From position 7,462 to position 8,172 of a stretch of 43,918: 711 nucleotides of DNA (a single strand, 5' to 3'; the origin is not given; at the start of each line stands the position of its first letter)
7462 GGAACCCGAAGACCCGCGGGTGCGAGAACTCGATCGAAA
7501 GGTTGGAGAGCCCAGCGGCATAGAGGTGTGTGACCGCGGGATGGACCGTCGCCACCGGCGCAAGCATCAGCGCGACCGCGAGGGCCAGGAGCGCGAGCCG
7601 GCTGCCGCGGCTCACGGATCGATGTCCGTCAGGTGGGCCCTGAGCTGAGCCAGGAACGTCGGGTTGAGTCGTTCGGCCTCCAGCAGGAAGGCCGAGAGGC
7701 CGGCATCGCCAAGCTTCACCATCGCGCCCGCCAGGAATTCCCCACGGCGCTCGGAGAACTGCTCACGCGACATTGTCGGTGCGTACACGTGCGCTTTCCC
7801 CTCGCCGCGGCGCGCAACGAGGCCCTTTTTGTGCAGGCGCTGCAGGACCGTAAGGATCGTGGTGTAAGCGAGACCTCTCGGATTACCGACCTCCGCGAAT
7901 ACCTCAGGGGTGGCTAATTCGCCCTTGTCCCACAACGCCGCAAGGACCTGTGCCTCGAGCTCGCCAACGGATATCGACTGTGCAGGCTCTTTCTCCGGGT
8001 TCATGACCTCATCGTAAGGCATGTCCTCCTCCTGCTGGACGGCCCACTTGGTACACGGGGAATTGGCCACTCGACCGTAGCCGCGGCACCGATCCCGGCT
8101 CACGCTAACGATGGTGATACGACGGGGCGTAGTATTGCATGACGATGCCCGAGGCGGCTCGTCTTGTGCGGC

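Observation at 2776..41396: One AT-rich dyad, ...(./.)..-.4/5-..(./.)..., sits in front of almost every transcription unit (15 copies)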

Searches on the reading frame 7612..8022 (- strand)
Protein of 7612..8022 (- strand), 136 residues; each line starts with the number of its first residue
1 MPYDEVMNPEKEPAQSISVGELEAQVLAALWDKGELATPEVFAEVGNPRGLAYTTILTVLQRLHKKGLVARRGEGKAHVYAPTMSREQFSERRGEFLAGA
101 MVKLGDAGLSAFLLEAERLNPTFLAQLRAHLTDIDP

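Call 19: find_related_loci(query=window:7615-8022:-, collection=genome_contigs, flank=10000)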
Query seq(136 aa) (136 aa) in genome_contigs; peptide patterns used: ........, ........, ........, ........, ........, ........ (x = any residue, [..] = any of these).
224 stretches matched a pattern; 5 encode a relative of the query (tblastn E <= 1e-3); 5 distinct loci.
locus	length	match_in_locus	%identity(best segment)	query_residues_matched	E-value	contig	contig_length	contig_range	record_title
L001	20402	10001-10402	72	1-133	3e-61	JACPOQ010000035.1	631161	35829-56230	MAG: Chloroflexi bacterium isolate NC_groundwater_605_Pr5_B-0.1um_68_33 alan_book_18_scaffold_90333, whole genome shotgu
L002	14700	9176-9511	66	20-131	4e-43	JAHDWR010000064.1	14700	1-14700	MAG: Dehalococcoidia bacterium isolate CHL9 NODE_4808_length_14700_cov_6.823899, whole genome shotgun sequence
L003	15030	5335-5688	57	15-132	5e-40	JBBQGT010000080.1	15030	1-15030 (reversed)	MAG: Tepidiformales bacterium isolate Co_metawrap_944 Cmw_944_k141_3198313_length_15030_cov_11.9970, whole genome shotgu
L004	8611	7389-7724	62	20-131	5e-40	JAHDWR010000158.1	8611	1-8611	MAG: Dehalococcoidia bacterium isolate CHL9 NODE_8139_length_8611_cov_5.474170, whole genome shotgun sequence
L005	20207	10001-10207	36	15-80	7e-6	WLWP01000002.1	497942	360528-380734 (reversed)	MAG: Pseudomonadales bacterium isolate MH-Pat-SR_autometa_3-0 NODE_19_length_497942_cov_15.019455, whole genome shotgun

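Call 31: find_encoding_contigs(protein=window:7612-8022:-, flank=10000, max_places=10)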
Protein window:7612-8022:- (136 aa): 24 contigs read that carry it; 10 places shown.
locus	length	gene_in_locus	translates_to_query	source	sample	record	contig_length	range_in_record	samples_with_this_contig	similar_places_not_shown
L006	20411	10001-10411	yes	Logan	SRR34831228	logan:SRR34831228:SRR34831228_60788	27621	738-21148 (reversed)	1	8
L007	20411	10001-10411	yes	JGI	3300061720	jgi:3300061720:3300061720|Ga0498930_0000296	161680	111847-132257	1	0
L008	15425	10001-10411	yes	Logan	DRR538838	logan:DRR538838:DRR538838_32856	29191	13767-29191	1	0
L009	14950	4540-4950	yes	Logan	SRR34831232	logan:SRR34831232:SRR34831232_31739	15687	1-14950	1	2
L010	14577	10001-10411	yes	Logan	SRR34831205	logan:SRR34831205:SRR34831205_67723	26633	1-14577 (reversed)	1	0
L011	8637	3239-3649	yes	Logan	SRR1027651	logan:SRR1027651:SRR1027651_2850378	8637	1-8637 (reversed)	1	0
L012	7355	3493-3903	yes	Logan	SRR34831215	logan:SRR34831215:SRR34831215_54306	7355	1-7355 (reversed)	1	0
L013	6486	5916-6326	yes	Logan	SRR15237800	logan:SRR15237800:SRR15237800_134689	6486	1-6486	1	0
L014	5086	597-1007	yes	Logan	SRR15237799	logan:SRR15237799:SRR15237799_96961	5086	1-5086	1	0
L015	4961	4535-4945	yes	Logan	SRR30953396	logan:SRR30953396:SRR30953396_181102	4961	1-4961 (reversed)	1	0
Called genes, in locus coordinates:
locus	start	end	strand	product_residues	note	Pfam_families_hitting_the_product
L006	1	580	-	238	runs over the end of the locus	PF13631:Cytochrom_B_N_2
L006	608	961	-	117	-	PF00033:Cytochrome_B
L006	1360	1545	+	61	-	-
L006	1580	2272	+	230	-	PF03976:PPK2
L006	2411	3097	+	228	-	PF07681:DoxX (weak)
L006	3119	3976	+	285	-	PF00582:Usp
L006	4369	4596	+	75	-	PF11154:DUF2934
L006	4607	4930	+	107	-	-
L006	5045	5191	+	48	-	PF00582:Usp (weak)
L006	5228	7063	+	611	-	PF04945:YHS, PF00343:Phosphorylase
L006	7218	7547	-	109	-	-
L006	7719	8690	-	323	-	PF00365:PFK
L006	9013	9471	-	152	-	PF13473:Cupredoxin_1, PF00127:Copper-bind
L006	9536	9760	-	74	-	PF09851:SHOCT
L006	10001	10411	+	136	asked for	PF01978:TrmB (weak), PF03965:Penicillinase_R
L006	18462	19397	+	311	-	PF05569:Peptidase_M56, PF01435:Peptidase_M48 (weak)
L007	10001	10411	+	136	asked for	PF01978:TrmB (weak), PF03965:Penicillinase_R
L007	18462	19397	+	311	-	PF05569:Peptidase_M56, PF01435:Peptidase_M48 (weak)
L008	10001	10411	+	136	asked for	PF01978:TrmB (weak), PF03965:Penicillinase_R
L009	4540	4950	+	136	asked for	PF01978:TrmB (weak), PF03965:Penicillinase_R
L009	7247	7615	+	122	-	-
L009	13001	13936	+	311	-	PF05569:Peptidase_M56, PF01435:Peptidase_M48 (weak)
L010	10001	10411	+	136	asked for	PF01978:TrmB (weak), PF03965:Penicillinase_R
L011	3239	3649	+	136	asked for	PF01978:TrmB (weak), PF03965:Penicillinase_R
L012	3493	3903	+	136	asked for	PF01978:TrmB (weak), PF03965:Penicillinase_R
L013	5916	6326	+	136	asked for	PF01978:TrmB (weak), PF03965:Penicillinase_R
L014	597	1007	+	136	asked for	PF01978:TrmB (weak), PF03965:Penicillinase_R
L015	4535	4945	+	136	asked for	PF01978:TrmB (weak), PF03965:Penicillinase_R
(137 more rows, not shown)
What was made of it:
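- On Rv1846c-type BlaI/BlaR (non-canonical BlaIR): The paralogue BlaR-2 is listed with an unmarked PF05569 hit (E at most 1e-5) in the precomputed annotation (call 31).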

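Call 35: search_solved_structures(query=window:7615-8022:-, show_alignments=3, max_evalue=0.01)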
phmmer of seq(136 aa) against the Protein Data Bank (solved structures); distinct sequences matched with E-value up to 0.01: 6.
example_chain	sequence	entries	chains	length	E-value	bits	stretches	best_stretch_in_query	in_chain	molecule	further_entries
2g9w_A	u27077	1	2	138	9e-11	45.5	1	17-109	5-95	conserved hypothetical protein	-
1p6r_A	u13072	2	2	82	1.4e-06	31.9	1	19-91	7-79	Penicillinase repressor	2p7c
2k4b_A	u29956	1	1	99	7.9e-06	29.5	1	18-84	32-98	Transcriptional regulator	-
1sd4_A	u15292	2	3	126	2.8e-05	27.7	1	17-134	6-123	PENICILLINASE REPRESSOR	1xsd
1sd6_A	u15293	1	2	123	0.00034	24.2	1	19-129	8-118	Methicillin resistance regulatory protein mecI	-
1okr_A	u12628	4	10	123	0.00061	23.4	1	19-129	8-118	METHICILLIN RESISTANCE REGULATORY PROTEIN MECI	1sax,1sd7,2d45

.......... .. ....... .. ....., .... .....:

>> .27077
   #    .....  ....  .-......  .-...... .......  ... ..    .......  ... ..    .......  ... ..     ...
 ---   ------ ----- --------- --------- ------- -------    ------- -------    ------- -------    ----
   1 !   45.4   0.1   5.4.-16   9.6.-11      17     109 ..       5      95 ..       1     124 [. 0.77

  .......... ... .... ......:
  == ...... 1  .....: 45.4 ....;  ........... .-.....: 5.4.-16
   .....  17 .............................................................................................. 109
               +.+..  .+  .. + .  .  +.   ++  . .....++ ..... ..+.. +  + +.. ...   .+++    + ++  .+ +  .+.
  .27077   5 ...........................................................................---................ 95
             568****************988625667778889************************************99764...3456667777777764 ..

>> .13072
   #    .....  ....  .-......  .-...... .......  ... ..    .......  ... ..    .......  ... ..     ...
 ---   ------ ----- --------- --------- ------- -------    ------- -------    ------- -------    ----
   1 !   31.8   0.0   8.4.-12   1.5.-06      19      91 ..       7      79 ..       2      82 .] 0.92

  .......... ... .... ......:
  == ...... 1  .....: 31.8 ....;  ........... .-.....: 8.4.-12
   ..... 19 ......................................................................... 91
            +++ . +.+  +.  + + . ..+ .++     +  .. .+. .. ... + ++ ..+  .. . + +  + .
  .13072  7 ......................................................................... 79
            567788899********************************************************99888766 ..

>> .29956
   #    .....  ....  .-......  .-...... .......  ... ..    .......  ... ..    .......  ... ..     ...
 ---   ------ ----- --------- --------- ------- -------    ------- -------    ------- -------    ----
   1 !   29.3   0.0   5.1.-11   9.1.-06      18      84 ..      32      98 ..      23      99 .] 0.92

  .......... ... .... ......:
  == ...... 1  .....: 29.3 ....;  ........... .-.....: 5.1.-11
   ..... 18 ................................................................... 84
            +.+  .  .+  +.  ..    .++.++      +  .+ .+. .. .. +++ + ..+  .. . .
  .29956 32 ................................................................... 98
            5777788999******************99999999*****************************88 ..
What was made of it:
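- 7612..8022 (-): blaI-1: a 136-aa winged-helix repressor of the Penicillinase_R family with no cysteine. Its recognition helix is R-G-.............. The best PDB match is 2G9W, M. tuberculosis BlaI (E 9e-11, call 35).
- On Rv1846c-type BlaI/BlaR (non-canonical BlaIR): Alignment to 2G9W (call 35).
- The closest solved structure is Mtb BlaI, 2G9W (call 35). The nearest characterised relative is Mtb BlaI, not CopY (call 35).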

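Call 44: find_homologous_proteins(query=window:7615-8022:-, max_evalue=0.00001)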
Query seq(136 aa) (136 aa): 187 proteins with E <= 0.00001 among 838 candidates; the best 120 are listed.
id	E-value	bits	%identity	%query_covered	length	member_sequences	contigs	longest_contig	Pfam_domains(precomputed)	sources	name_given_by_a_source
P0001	1.4e-76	273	95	100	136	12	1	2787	PF01978.26,PF03965.23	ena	-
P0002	2.8e-70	252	87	99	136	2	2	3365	PF01978.26,PF03965.23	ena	-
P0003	8.6e-70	251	88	100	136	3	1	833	PF01978.26,PF03965.23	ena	-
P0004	3.3e-59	217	78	96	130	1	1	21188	PF01978.26,PF03965.23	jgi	-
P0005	7.9e-58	212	73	100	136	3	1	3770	PF01978.26,PF03965.23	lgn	-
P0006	3.6e-57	210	76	99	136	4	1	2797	PF01978.26,PF03965.23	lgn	-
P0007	8.5e-57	209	74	99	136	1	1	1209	PF01978.26,PF03965.23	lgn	-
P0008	1.6e-56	208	75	98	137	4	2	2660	PF01978.26,PF03965.23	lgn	-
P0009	2.8e-56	207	73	97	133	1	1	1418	PF01978.26,PF03965.23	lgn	-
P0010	3.0e-56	207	75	98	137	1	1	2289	PF01978.26,PF03965.23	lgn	-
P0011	9.3e-56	206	74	99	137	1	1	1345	PF01978.26,PF03965.23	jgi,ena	jgi:predicted transcriptional regulator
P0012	1.0e-55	205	76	99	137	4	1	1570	PF01978.26,PF03965.23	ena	-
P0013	1.6e-55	205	74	100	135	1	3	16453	PF01978.26,PF03965.23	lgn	-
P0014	2.4e-55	204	72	100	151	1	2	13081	PF01978.26,PF03965.23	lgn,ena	-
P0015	4.0e-55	203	77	96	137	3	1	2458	PF01978.26,PF03965.23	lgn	-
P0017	2.6e-54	201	74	98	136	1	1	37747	PF01978.26,PF03965.23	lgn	-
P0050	1.0e-50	189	65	100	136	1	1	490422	PF01978.26,PF03965.23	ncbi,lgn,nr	ncbi:MAG: BlaI/MecI/CopY family transcriptional regulator [Chloroflexi bacterium]|nr:BlaI/MecI/CopY 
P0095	4.5e-36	142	59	89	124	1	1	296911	PF03965.23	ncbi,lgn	-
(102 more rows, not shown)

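Call 45: find_encoding_contigs(protein=P0050, flank=10000, max_places=1)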
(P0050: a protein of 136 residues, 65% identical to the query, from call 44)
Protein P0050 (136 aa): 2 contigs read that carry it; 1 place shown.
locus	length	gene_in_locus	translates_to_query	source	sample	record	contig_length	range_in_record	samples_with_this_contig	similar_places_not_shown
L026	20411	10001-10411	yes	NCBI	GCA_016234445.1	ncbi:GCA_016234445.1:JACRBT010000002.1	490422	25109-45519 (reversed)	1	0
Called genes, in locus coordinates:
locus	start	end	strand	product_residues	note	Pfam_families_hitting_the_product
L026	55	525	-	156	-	-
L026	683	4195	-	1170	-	PF00211:Guanylate_cyc, PF13191:AAA_16, PF25199:nSTAND_NTPase5 (faint), PF00196:GerE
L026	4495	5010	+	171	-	-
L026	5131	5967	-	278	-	PF11716:MDMPI_N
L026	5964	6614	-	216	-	PF00440:TetR_N, PF13305:TetR_C_33 (weak)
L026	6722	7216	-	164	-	-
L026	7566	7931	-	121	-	-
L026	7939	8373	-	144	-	PF13798:PCYCGC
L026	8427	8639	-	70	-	PF09851:SHOCT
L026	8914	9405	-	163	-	-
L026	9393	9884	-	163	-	-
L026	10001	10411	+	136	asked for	PF01978:TrmB (weak), PF03965:Penicillinase_R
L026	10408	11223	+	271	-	PF05569:Peptidase_M56 (weak)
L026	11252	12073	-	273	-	PF00005:ABC_tran, PF02463:SMC_N (faint), PF13304:AAA_21 (faint), PF04945:YHS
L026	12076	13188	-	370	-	PF12704:MacB_PCD, PF02687:FtsX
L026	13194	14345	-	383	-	PF12704:MacB_PCD, PF02687:FtsX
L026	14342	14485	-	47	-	PF04945:YHS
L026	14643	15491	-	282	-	PF01790:LGT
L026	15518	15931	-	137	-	PF13473:Cupredoxin_1, PF00127:Copper-bind (faint)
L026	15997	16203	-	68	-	-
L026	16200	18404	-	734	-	PF04945:YHS, PF00122:E1-E2_ATPase, PF00702:Hydrolase, PF12710:HAD (weak)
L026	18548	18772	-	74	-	-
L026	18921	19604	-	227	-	PF00440:TetR_N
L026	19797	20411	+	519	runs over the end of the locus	PF00501:AMP-binding, PF13193:AMP-binding_C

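Call 46: find_encoding_contigs(protein=P0017, flank=10000, max_places=1)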
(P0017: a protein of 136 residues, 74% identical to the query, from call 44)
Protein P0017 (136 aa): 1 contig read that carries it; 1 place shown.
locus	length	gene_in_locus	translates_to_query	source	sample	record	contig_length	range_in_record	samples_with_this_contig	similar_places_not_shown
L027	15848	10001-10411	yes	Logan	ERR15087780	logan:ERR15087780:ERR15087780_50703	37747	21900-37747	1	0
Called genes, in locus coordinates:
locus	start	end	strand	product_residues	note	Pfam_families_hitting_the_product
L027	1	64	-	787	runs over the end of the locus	PF03636:Glyco_hydro_65N, PF03632:Glyco_hydro_65m, PF03633:Glyco_hydro_65C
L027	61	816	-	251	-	PF00702:Hydrolase, PF13419:HAD_2, PF13242:Hydrolase_like (faint)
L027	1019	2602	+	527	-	PF01293:PEPCK_ATP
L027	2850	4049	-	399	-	PF03486:HI0933_like (weak), PF13450:NAD_binding_8 (weak)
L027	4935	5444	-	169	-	-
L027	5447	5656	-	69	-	-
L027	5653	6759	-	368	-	PF00033:Cytochrome_B, PF13631:Cytochrom_B_N_2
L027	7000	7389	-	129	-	-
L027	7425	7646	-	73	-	PF09851:SHOCT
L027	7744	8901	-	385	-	PF00672:HAMP, PF00512:HisKA, PF02518:HATPase_c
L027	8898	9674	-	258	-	PF00072:Response_reg, PF00486:Trans_reg_C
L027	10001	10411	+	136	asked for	PF01978:TrmB (weak), PF03965:Penicillinase_R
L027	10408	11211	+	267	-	PF05569:Peptidase_M56 (faint)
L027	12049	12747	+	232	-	PF04203:Sortase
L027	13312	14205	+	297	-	-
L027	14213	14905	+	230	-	PF00578:AhpC-TSA, PF08534:Redoxin, PF00085:Thioredoxin, PF13098:Thioredoxin_2 (faint), PF13905:Thioredoxin_8 (weak)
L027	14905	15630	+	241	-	PF02683:DsbD_TM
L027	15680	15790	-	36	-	PF00127:Copper-bind (weak)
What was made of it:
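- L027 keeps the N7 site although BlaI-2 does not follow CcdA on that contig (call 46).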

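Call 47: find_encoding_contigs(protein=P0095, flank=10000, max_places=1)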
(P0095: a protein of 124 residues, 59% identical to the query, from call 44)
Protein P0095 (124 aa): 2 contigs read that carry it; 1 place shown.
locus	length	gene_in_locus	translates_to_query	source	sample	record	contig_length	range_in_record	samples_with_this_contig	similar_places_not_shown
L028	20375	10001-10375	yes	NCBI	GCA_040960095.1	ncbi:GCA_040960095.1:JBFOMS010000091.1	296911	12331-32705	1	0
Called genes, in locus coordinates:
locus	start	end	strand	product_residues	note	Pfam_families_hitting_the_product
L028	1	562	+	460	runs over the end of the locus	PF13485:Peptidase_MA_2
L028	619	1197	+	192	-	-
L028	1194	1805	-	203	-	PF01066:CDP-OH_P_transf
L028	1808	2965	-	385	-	PF13439:Glyco_transf_4, PF13579:Glyco_trans_4_4, PF20706:GT4-conflict, PF00534:Glycos_transf_1, PF13692:Glyco_trans_1_4, PF13524:Glyco_trans_1_2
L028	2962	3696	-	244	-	PF02811:PHP (weak), PF13263:PHP_C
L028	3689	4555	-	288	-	PF03279:Lip_A_acyltrans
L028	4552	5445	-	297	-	PF03279:Lip_A_acyltrans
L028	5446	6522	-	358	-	PF01658:Inos-1-P_synth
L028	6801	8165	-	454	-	PF12801:Fer4_5 (weak)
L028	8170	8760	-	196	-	-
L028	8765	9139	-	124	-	-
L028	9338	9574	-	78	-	-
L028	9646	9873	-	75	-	-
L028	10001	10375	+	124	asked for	PF03965:Penicillinase_R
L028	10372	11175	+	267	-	-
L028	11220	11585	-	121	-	-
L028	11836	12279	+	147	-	PF13798:PCYCGC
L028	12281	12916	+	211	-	-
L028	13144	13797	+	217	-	PF04203:Sortase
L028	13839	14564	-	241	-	PF02683:DsbD_TM, PF13386:DsbD_2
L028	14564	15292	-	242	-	PF00578:AhpC-TSA, PF08534:Redoxin, PF13098:Thioredoxin_2, PF00085:Thioredoxin, PF13905:Thioredoxin_8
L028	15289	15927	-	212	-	PF01209:Ubie_methyltran, PF13489:Methyltransf_23, PF13847:Methyltransf_31, PF08241:Methyltransf_11, PF08242:Methyltransf_12, PF13649:Methyltransf_25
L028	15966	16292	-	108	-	PF01790:LGT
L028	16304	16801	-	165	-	PF01790:LGT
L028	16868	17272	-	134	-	PF13473:Cupredoxin_1, PF00127:Copper-bind (faint)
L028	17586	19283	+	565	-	PF00682:HMGL-like, PF22615:IPMS_D2, PF08502:LeuA_dimer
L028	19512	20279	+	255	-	-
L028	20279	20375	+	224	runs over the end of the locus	-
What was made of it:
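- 6800..7615 (-): blaR-1: a 271-aa membrane zinc metalloprotease (HERAH at 137-141, invariant E178) with no sensor domain. Its start overlaps the blaI-1 stop by 4 nt. The gene order is kept in the four genomes for which gene calls were fetched (calls 31, 45-47).
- On Rv1846c-type BlaI/BlaR (non-canonical BlaIR): The same order is seen in the four genomes with gene calls: the window's species, L026, L027 and L028 (calls 31, 45-47).
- Copper-related neighbours are conserved in relatives (calls 45-47).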
